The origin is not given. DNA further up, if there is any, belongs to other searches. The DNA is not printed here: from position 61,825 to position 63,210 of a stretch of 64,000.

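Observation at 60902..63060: t6A module: TsaC-TsaE fusion adjacent to TsaD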

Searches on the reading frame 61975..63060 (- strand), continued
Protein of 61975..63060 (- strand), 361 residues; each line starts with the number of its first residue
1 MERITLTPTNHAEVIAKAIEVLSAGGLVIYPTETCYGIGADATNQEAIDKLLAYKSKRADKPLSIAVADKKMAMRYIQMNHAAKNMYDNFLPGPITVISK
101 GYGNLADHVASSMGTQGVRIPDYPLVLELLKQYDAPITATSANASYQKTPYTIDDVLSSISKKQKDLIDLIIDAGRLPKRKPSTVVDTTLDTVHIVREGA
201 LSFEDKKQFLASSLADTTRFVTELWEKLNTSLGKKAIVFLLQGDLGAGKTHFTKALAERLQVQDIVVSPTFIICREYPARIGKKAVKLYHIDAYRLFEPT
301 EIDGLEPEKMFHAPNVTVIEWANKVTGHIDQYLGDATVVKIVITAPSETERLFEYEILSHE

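Call 32: fold_search(model_id=the predicted structure, library=pdb)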
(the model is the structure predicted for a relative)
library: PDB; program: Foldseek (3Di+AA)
matches with E <= 10: 871; with E <= 0.001: 38
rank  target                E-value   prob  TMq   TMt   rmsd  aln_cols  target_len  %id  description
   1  6f87_A                8.8e-19  1.00  0.52  0.55  13.5       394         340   19  Crystal structure of P. abyssi Sua5 complexed with L-threonine and PPi (released 2018-04-25)
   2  3aje                  1.9e-18  1.00  0.51  0.55  11.4       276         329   23  Crystal structure of S. tokodaii Sua5 complexed with L-threonine and AMPPNP (released 2011-04-13)
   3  9dsv_A                4.8e-18  1.00  0.51  0.57  13.5       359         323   25  Thermotoga maritima threonylcarbamoyl adenylate synthase (TsaC2) in complex with N-carboxy-L-threonine, magnesium and  (released 2025-10-29)
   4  2eqa                  5.1e-18  1.00  0.50  0.55  11.3       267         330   25  Crystal Structure of the hypothetical Sua5 protein from Sulfolobus tokodaii (released 2008-01-15)
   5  9dg5_B                5.8e-18  1.00  0.51  0.56  12.7       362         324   24  Thermotoga maritima threonylcarbamoyl adenylate synthase (TsaC2) in complex with L-threonine, magnesium and ATP (released 2025-11-12)
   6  9dsq_B                6.9e-18  1.00  0.52  0.58  13.4       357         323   24  Thermotoga maritima threonylcarbamoyl adenylate synthase (TsaC2) in complex with products TC-AMP and pyrophosphate (released 2025-10-29)
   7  6f89_B                9.4e-18  1.00  0.52  0.57  13.9       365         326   20  Structure of H234A/Y235A P.abyssi Sua5 (released 2018-04-25)
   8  9d3h_A                1.1e-17  1.00  0.51  0.55  11.4       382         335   23  Thermotoga maritima threonylcarbamoyl adenylate synthase (TsaC2) in complex with N-carboxy-L-threonine, magnesium and  (released 2025-12-10)
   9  9dsw_B                1.4e-17  1.00  0.52  0.57  13.2       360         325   25  Thermotoga maritima threonylcarbamoyl adenylate synthase (TsaC2) in complex with L-threonine (released 2025-10-29)
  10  6f89_A                1.5e-17  1.00  0.52  0.55  13.3       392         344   19  Structure of H234A/Y235A P.abyssi Sua5 (released 2018-04-25)
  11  9dsq_A                1.7e-17  1.00  0.51  0.57  13.4       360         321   26  Thermotoga maritima threonylcarbamoyl adenylate synthase (TsaC2) in complex with products TC-AMP and pyrophosphate (released 2025-10-29)
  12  6f8y_C                2.6e-17  1.00  0.52  0.54  13.7       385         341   20  Crystal structure of P. abyssi Sua5 complexed with L-threonine (released 2018-04-25)
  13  9d3h_B                3.6e-17  1.00  0.52  0.56  13.6       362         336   22  Thermotoga maritima threonylcarbamoyl adenylate synthase (TsaC2) in complex with N-carboxy-L-threonine, magnesium and  (released 2025-12-10)
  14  1k7j                  5.8e-14  1.00  0.49  0.83   3.9       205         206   25  Structural Genomics, protein TF1 (released 2002-08-14)
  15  1hru_B                8.3e-13  1.00  0.45  0.84   2.7       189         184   26  THE STRUCTURE OF THE YRDC GENE PRODUCT FROM E.COLI (released 2001-01-31)
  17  1hru_A                1.0e-11  1.00  0.43  0.81   2.6       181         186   27  THE STRUCTURE OF THE YRDC GENE PRODUCT FROM E.COLI (released 2001-01-31)
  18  1htw_A                1.0e-11  1.00  0.36  0.76   3.0       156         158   29  COMPLEX OF HI0065 WITH ADP AND MAGNESIUM (released 2002-08-07)
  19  5np9                  1.1e-11  1.00  0.33  0.72   3.8       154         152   31  Crystal structure of Bacillus subtilis YdiB in complex with ADP (released 2018-05-30)
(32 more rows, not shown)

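Call 33: search_solved_structures(query=window:61975-63060:-, max_evalue=0.001, show_alignments=0)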
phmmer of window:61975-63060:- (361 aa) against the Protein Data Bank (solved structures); distinct sequences matched with E-value up to 0.001: 21.
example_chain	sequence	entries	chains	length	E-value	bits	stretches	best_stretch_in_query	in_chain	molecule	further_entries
1jcu_A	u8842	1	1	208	6.8e-28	101.5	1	11-200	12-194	conserved protein MTH1692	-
9d3h_A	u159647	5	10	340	8.7e-27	97.9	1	13-210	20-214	Threonylcarbamoyl-AMP synthase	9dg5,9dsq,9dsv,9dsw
2eqa_A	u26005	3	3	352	4e-23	85.9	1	12-210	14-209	Hypothetical protein ST1526 | Putative uncharacterized protein ST1526 | YrdC/Sua5 family protein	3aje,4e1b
6f87_A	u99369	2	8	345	5.2e-19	72.3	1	22-208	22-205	Threonylcarbamoyl-AMP synthase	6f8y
6f89_A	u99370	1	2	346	5.2e-19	72.3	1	22-208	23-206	Threonylcarbamoyl-AMP synthase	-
8ide_A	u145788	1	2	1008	6.1e-18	68.8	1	15-217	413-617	N(6)-L-threonylcarbamoyladenine synthase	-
5np9_A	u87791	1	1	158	2.2e-17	67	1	224-331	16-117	tRNA threonylcarbamoyladenosine biosynthesis protein TsaE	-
5mvr_A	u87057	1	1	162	2.3e-17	66.9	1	223-331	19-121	tRNA threonylcarbamoyladenosine biosynthesis protein TsaE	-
1k7j_A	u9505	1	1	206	2.8e-17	66.7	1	12-200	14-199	Protein yciO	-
1kk9_A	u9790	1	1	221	3.5e-17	66.3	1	12-200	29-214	probable translation factor yciO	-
1hru_A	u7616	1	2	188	3.3e-16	63.1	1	13-158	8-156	YRDC GENE PRODUCT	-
2mx1_A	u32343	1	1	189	3.6e-16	63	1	13-158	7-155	Threonylcarbamoyl-AMP synthase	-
1fl9_A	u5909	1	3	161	9e-14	55.1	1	223-329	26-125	HYPOTHETICAL PROTEIN HI0065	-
1htw_A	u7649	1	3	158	9.4e-14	55.1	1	223-329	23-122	HI0065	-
9zw5_A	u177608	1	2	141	3.2e-10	43.5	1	237-323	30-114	tRNA threonylcarbamoyladenosine biosynthesis protein TsaE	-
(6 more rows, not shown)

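Call 40: search_protein_families(library=ncbifam, proteins=[L022:12555-15359:-, L022:15484-17202:-, L022:18466-19749:+, L022:1040-1684:+, L022:6671-7516:-, L031:6575-8698:-, L031:17950-19965:+, L031:13140-14057:+, L022:11060-11452:+, L027:8491-9306:+], max_evalue=0.00001)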
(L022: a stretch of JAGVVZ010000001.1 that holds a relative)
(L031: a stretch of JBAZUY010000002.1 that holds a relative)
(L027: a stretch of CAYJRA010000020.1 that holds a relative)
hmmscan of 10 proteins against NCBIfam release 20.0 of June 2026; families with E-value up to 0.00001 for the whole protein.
L022:12555-15359:- (934 aa): 29 families (the best 25 are shown)
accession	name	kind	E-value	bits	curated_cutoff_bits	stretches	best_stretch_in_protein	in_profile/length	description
NF010338.0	PRK13767.1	equivalog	5.3e-157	524.6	849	1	8-771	18-830/877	ATP-dependent helicase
TIGR04121.1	DEXH_lig_assoc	equivalog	5.8e-112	374.9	850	1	17-774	7-774/804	ligase-associated DNA damage response DEXH box helicase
NF007284.0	PRK09751.1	equivalog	6e-74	249.1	1496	2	288-634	354-714/1538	ATP-dependent helicase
TIGR03817.1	DECH_helic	hypoth_equivalog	8.7e-31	106.9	874.1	1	10-370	22-388/742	helicase/secretion neighborhood putative DEAH-box helicase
NF002654.0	PRK02362.1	equivalog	1.2e-29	103.2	887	1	10-280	9-266/739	ATP-dependent DNA helicase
NF001308.0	PRK00254.1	equivalog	1.3e-28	99.7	1216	1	10-204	9-192/720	ATP-dependent DNA helicase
NF040935.1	helicase_Hel308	equivalog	1.5e-26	92.8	1200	1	10-280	12-270/704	ATP-dependent DNA helicase Hel308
NF008394.0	PRK11192.1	equivalog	3.8e-23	82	507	1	11-352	12-340/441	ATP-dependent RNA helicase SrmB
NF053631.1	RNA_helic_CshA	equivalog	7.7e-23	81.1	646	1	10-370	7-349/434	degradosome RNA helicase CshA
NF002251.0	PRK01172.1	equivalog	7.5e-22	77.3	891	1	29-283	27-262/674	ATP-dependent DNA helicase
NF010337.0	PRK13766.1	equivalog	8.3e-21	73.8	610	2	219-388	342-504/781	Hef nuclease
NF053636.1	DDHlcsCsdAPsy1082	equivalog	6.3e-19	67.9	890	1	10-353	11-337/512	DEAD/DEAH box helicase CsdA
NF007882.0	PRK10590.1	equivalog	6.8e-19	68.1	743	1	10-354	9-340/456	ATP-dependent RNA helicase RhlE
TIGR01587.1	cas3_core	equivalog_domain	1.2e-17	64.1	102.45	1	42-370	2-338/358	CRISPR-associated helicase Cas3'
NF008744.0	PRK11776.1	equivalog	2.8e-17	62.5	524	1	10-356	12-339/460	ATP-dependent RNA helicase DbpA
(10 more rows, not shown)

L022:15484-17202:- (572 aa): 2 families
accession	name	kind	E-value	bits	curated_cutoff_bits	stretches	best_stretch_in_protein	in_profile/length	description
NF041120.1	RqcH_arch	equivalog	1.5e-115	387.4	400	2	227-556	260-621/645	ribosome rescue protein RqcH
NF038240.1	fibro_bind_EfbA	exception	1.4e-12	47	1025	1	384-493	444-547/567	fibronectin-binding protein EfbA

L022:18466-19749:+ (427 aa): 2 families
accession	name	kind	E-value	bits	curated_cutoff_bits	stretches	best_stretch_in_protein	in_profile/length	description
TIGR00414.1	serS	equivalog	1.9e-149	498.3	301.65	1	1-418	1-418/418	serine--tRNA ligase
TIGR00418.1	thrS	equivalog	6.3e-13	48.5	383.65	1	140-317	171-345/565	threonine--tRNA ligase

L022:1040-1684:+ (214 aa): 1 family
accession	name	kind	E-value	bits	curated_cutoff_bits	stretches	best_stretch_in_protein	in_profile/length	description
TIGR01884.1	cas_HTH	subfamily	1.6e-06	27.7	60.2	1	5-196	2-198/202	CRISPR-associated CARF protein Csa3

L022:6671-7516:- (281 aa): 1 family
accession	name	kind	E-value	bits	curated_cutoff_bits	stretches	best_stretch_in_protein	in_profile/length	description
NF038162.1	RtcB_rel_intein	exception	1.3e-07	30.1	1150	1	35-231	240-442/961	intein-containing RtcB family protein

L031:6575-8698:- (707 aa): 12 families
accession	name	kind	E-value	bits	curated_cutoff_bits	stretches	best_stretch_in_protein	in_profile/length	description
TIGR03679.1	Dph6_archaeal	equivalog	2.4e-80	268.9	197.3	1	484-701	1-217/218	diphthine--ammonia ligase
TIGR01536.1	asn_synth_AEB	equivalog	2.5e-78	264.4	267.1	3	4-184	1-188/517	asparagine synthase (glutamine-hydrolyzing)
NF006949.0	PRK09431.1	equivalog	9.3e-76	255.5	499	1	3-443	1-459/554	asparagine synthase B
TIGR03104.1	trio_amidotrans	equivalog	1.4e-43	149.1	570.1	3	3-163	1-168/589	N-acetylglutaminylglutamine amidotransferase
TIGR03108.1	eps_aminotran_1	hypoth_equivalog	1.4e-40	139.6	816.9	2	3-172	1-178/628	XrtA/PEP-CTERM system amidotransferase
NF033535.1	lass_lactam_cya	exception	1e-32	113.5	525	2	3-162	1-167/668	lasso peptide isopeptide bond-forming cyclase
NF052346.1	PAB0415_fam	hypoth_equivalog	1.2e-22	80.6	250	1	485-691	2-197/205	PAB0415 family putative ATP pyrophosphatase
NF052347.1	TTX_0299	hypoth_equivalog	2.4e-11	43.6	250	1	485-689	2-190/200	TTX_0299 family putative ATP pyrophosphatase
TIGR01134.1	purF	equivalog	4e-07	29.7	350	1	56-176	84-215/432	amidophosphoribosyltransferase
NF001138.1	PRK00143.1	equivalog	1.1e-06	27.8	284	0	223-281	4-65/345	tRNA 2-thiouridine(34) synthase MnmA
NF001484.0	PRK00331.1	subfamily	1.5e-06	26.9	381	0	65-185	96-223/601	isomerizing glutamine--fructose-6-phosphate transaminase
TIGR00420.1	trmU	equivalog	7.5e-06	25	236.95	0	223-273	5-60/351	tRNA 2-thiouridine(34) synthase MnmA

L031:17950-19965:+ (671 aa): 34 families (the best 25 are shown)
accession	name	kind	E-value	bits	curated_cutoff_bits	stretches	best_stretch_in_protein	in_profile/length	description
NF053631.1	RNA_helic_CshA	equivalog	1.7e-134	449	646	1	3-370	1-371/434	degradosome RNA helicase CshA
NF008744.0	PRK11776.1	equivalog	3.7e-116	388.4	524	1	2-370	5-376/460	ATP-dependent RNA helicase DbpA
NF053636.1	DDHlcsCsdAPsy1082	equivalog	1.9e-109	366.5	890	1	2-512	4-508/512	DEAD/DEAH box helicase CsdA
NF008394.0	PRK11192.1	equivalog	9.1e-102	341.1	507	1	2-374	4-384/441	ATP-dependent RNA helicase SrmB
NF053711.1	RNA_heli_RhlE1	exception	9.6e-97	324.5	750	1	1-354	1-362/434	RNA helicase RhlE1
NF008642.0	PRK11634.1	equivalog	4.4e-93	312.8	989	1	2-366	7-375/628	DEAD/DEAH family ATP-dependent RNA helicase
NF007882.0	PRK10590.1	equivalog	3e-89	300.1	743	1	1-410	1-417/456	ATP-dependent RNA helicase RhlE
NF053710.1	RNA_heli_RhlE2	exception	3.5e-89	299.9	925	1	1-580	1-582/635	RNA helicase RhlE2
NF002340.1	PRK01297.1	equivalog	5.2e-86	288.7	564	1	2-350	2-363/372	ATP-dependent RNA helicase RhlB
NF003390.0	PRK04537.1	equivalog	1.2e-81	275.5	732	1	2-473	10-489/572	ATP-dependent RNA helicase RhlB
NF003419.0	PRK04837.1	equivalog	1.2e-81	274.6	588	1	3-359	11-379/424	ATP-dependent RNA helicase RhlB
TIGR01389.1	recQ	equivalog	2.1e-29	102.4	640.2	1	18-364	8-352/591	DNA helicase RecQ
TIGR00614.1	recQ_fam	subfamily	1.7e-21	76.6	219.8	1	20-372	8-363/470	RecQ family ATP-dependent DNA helicase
NF010337.0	PRK13766.1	equivalog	9.3e-21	73.6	610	2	225-341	355-478/781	Hef nuclease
NF008279.0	PRK11057.1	equivalog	1e-15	57.2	1015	1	19-352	21-352/608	ATP-dependent DNA helicase RecQ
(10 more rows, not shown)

L031:13140-14057:+ (305 aa): 15 families
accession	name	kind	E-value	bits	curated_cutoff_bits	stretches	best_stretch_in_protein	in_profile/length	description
TIGR00670.1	asp_carb_tr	equivalog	3.9e-91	305.3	236.95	1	10-304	6-303/304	aspartate carbamoyltransferase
NF002032.1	PRK00856.1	equivalog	1.5e-83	280.4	263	1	7-304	3-297/297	aspartate carbamoyltransferase catalytic subunit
NF008853.0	PRK11891.1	equivalog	7.9e-75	252.1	560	1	7-304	91-398/430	aspartate carbamoyltransferase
NF006046.0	PRK08192.1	equivalog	7.1e-69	232.6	512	1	11-300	13-313/339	aspartate carbamoyltransferase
NF001986.0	PRK00779.1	subfamily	3.3e-42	144.7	306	1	7-304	8-304/307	ornithine carbamoyltransferase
NF010387.0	PRK13814.1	equivalog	1.2e-36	126.1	660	1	34-303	41-302/310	aspartate carbamoyltransferase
TIGR00658.1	orni_carb_tr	equivalog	3.6e-36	124.9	280.85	1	11-304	7-303/304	ornithine carbamoyltransferase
NF009916.0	PRK13376.1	equivalog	4.5e-31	107.9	800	1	41-301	53-330/525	bifunctional aspartate carbamoyltransferase catalytic subunit/aspartate carbamoyltransferase regulatory subunit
TIGR04384.1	putr_carbamoyl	exception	3.6e-27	95.4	500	1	8-304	3-307/330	putrescine carbamoyltransferase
NF011380.0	PRK14805.1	equivalog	4.9e-26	91.5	421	1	7-304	4-300/302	ornithine carbamoyltransferase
NF003286.0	PRK04284.1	subfamily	3.9e-14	52.5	515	1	33-268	40-278/332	ornithine carbamoyltransferase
NF003384.0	PRK04523.1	equivalog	7.1e-14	51.6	288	1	6-148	5-167/336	N-acetylornithine carbamoyltransferase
NF011379.0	PRK14804.1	equivalog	5.4e-12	45.4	373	1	27-303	32-308/311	ornithine carbamoyltransferase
NF002470.0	PRK01713.1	equivalog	2.4e-11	43.7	545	1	33-180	41-185/334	ornithine carbamoyltransferase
NF009213.0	PRK12562.1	subfamily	4e-11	42.9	559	1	24-161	31-167/334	ornithine carbamoyltransferase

L022:11060-11452:+ (130 aa): 0 families

L027:8491-9306:+ (271 aa): 0 families

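Call 46: find_related_loci(query=A1, collection=viral_contigs, flank=10000)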
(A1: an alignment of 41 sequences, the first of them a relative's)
Query A1 (361 aa) in viral_contigs; peptide patterns used: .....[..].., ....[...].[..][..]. (x = any residue, [..] = any of these).
14 stretches matched a pattern, but none encodes a relative of the query by tblastn (E <= 1e-3).
